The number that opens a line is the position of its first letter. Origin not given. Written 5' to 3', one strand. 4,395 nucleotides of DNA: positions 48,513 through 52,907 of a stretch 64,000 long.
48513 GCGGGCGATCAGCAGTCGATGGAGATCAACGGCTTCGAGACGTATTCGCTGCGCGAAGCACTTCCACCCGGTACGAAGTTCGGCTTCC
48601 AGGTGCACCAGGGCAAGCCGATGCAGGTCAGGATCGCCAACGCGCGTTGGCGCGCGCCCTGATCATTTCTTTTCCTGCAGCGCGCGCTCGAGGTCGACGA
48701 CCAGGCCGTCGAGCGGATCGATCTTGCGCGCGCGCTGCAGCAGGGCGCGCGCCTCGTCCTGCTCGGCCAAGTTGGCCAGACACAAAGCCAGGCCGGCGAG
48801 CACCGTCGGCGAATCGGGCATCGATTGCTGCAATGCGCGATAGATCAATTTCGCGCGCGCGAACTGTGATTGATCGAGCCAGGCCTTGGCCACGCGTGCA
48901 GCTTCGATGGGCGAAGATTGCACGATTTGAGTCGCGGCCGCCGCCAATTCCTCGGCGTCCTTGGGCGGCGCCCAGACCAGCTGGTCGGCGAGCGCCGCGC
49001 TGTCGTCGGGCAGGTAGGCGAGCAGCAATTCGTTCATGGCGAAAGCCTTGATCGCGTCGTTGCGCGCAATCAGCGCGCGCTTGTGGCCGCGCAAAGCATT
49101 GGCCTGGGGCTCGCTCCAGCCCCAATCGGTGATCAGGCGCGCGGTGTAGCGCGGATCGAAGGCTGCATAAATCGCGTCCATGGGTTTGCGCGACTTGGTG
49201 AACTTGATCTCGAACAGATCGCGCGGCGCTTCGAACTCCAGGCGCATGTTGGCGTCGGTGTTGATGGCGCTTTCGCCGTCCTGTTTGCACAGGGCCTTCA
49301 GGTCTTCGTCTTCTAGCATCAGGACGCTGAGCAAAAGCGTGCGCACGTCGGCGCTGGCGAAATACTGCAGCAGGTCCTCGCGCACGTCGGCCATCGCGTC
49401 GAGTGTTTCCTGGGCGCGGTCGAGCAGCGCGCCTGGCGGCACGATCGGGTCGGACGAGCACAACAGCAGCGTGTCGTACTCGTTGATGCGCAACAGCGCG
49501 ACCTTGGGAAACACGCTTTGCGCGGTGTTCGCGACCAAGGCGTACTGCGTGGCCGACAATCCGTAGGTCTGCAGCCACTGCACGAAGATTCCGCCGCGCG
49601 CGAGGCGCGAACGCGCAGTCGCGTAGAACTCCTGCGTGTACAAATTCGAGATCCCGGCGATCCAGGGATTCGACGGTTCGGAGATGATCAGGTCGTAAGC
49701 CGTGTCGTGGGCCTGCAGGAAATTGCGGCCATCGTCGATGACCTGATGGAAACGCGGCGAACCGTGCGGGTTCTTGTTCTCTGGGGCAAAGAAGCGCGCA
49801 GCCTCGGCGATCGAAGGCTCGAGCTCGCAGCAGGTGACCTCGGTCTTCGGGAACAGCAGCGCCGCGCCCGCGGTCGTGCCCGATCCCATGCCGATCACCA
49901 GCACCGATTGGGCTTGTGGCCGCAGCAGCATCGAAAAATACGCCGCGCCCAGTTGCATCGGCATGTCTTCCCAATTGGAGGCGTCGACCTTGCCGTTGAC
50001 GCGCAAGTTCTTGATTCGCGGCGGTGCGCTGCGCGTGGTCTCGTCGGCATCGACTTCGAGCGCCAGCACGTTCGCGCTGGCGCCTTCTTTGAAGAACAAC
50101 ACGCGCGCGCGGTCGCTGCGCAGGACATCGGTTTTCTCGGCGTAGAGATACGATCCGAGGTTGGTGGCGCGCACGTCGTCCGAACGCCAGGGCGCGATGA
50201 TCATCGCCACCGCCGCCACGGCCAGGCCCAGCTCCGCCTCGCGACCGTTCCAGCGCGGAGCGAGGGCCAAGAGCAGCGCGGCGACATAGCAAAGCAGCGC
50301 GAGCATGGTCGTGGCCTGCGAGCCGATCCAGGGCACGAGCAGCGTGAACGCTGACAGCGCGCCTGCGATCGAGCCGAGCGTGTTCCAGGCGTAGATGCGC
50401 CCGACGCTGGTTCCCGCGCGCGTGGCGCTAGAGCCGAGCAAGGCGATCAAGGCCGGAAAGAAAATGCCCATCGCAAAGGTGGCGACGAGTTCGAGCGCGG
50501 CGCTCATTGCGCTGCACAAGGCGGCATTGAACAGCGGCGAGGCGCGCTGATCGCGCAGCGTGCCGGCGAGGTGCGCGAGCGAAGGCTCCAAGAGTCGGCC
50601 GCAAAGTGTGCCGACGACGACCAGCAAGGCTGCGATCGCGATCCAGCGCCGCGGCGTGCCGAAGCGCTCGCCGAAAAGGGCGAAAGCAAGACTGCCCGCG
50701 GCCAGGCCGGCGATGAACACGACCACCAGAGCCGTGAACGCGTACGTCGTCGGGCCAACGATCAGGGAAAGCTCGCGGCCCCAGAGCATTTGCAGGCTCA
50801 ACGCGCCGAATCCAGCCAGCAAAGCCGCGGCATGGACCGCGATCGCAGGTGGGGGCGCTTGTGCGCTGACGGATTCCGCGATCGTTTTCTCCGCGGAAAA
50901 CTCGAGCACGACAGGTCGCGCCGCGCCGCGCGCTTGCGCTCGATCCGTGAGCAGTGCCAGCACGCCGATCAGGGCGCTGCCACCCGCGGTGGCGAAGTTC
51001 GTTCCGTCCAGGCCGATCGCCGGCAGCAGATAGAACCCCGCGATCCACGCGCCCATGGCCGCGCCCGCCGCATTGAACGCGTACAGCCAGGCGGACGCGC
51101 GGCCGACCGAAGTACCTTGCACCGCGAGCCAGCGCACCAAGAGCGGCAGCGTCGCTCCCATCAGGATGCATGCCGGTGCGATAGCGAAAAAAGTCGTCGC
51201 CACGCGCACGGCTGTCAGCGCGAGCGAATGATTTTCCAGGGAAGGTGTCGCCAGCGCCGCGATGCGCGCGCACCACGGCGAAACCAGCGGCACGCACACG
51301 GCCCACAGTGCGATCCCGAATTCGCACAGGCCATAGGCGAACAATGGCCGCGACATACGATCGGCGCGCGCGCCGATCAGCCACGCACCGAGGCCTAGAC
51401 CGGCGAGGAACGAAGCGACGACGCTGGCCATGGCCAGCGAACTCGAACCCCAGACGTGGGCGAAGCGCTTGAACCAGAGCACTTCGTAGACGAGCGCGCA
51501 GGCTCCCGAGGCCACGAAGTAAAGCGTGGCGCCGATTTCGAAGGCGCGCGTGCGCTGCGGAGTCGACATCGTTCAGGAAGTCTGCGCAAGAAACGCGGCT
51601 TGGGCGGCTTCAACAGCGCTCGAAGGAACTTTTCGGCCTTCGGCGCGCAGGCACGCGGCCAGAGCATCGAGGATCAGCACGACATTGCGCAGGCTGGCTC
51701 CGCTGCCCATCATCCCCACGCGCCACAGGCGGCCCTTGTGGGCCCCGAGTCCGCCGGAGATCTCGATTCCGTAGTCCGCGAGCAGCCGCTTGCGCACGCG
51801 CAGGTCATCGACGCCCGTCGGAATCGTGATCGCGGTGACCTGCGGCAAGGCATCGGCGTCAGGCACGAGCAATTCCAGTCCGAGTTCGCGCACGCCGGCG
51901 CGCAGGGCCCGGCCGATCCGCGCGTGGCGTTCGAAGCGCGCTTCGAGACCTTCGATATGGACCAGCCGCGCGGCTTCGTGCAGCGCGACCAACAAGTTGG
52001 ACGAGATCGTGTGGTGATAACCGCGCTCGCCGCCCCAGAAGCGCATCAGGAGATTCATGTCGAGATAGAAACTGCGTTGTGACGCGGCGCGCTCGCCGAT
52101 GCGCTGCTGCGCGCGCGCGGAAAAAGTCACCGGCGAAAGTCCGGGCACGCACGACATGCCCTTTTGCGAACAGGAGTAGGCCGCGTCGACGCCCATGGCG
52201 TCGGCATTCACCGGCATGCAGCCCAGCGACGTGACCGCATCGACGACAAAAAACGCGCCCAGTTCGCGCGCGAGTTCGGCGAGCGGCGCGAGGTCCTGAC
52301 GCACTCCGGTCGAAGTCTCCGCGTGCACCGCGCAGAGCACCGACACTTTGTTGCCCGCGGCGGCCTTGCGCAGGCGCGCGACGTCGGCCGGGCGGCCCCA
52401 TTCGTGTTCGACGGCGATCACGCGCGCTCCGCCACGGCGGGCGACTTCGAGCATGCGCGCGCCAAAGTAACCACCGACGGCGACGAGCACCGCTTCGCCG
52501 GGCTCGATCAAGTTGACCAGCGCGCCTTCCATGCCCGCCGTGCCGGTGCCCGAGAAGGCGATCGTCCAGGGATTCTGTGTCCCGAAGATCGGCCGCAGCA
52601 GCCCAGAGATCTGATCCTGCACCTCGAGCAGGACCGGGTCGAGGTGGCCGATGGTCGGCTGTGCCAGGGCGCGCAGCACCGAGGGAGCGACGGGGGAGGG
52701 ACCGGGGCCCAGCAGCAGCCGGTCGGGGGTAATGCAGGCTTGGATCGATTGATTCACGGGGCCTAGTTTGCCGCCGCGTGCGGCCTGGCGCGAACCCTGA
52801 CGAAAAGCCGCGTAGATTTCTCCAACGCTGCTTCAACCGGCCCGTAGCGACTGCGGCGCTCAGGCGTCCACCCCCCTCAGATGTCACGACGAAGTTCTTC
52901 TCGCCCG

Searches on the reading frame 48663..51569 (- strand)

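Call 83: search_protein_families(library=pfam, proteins=[window:48663-51569:-], max_evalue=0.0001)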
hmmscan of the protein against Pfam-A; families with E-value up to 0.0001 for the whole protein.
window:48663-51569:- (968 aa): 2 families
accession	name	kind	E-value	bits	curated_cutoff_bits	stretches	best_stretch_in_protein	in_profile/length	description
PF01564.23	Spermine_synth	-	7e-13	49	22.9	1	546-691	12-157/186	Spermine/spermidine synthase domain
PF14559.12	TPR_19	-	1.3e-05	25.9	25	1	898-960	2-64/68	Tetratricopeptide repeat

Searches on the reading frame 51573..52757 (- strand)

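Call 83: search_protein_families(library=pfam, proteins=[window:51573-52757:-], max_evalue=0.0001)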
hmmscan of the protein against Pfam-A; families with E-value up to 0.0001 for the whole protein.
window:51573-52757:- (394 aa): 1 family
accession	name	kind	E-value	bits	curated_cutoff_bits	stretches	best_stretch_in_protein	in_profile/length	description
PF00266.25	Aminotran_5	-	1.1e-20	74.4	21.5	1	55-337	53-339/371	Aminotransferase class-V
